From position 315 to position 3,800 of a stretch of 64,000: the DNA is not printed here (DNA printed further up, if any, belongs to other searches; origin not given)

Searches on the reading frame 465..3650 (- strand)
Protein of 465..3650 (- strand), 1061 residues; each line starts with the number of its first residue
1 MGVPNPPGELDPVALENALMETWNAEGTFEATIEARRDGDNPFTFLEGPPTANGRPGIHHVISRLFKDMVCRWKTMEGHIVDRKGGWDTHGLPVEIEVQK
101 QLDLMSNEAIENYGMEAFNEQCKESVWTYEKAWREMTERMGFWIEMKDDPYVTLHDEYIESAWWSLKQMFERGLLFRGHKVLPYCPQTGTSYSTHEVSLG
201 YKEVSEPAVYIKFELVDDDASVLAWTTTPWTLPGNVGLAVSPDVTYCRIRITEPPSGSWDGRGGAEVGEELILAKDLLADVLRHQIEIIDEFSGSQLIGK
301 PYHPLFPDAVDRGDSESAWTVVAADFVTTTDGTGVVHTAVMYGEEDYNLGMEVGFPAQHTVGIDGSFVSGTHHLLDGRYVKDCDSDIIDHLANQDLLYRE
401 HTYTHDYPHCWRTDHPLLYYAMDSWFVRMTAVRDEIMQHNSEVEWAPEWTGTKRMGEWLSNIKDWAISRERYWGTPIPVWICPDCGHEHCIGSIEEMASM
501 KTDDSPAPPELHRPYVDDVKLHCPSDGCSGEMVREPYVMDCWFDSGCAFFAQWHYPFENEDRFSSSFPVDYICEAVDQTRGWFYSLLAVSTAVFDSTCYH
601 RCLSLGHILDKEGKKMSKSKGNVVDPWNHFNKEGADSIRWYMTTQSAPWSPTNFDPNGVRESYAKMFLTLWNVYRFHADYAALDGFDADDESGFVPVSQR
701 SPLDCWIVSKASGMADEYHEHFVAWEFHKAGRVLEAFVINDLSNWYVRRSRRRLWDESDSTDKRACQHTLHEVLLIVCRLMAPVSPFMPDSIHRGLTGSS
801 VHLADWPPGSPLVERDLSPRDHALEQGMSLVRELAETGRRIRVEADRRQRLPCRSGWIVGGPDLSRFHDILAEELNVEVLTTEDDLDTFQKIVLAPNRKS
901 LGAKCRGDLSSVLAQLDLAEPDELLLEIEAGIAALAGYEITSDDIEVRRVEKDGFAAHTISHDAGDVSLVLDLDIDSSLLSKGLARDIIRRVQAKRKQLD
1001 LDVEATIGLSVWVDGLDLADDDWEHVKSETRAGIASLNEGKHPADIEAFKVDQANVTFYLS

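Call 22: search_protein_families(library=pfam, proteins=[window:465-3650:-], max_evalue=0.01)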
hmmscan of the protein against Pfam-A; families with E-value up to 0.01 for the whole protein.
window:465-3650:- (1061 aa): 5 families
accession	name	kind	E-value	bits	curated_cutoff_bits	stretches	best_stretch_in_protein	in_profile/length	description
PF00133.28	tRNA-synt_1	-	3.1e-116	389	22.7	1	19-646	2-405/414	tRNA synthetases class I (I, L, M and V)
PF08264.19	Anticodon_1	-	6.8e-25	88.1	25.1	1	704-852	1-143/148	Anticodon-binding domain of tRNA ligase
PF19302.4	DUF5915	-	2.9e-17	63.3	27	1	869-1055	2-187/195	Domain of unknown function (DUF5915)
PF09334.17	tRNA-synt_1g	-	6.2e-16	58.6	20.1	3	609-659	321-371/391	tRNA synthetases class I (M)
PF01921.24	tRNA-synt_1f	-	0.0027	17.1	27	1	608-662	275-328/360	tRNA synthetases class I (K)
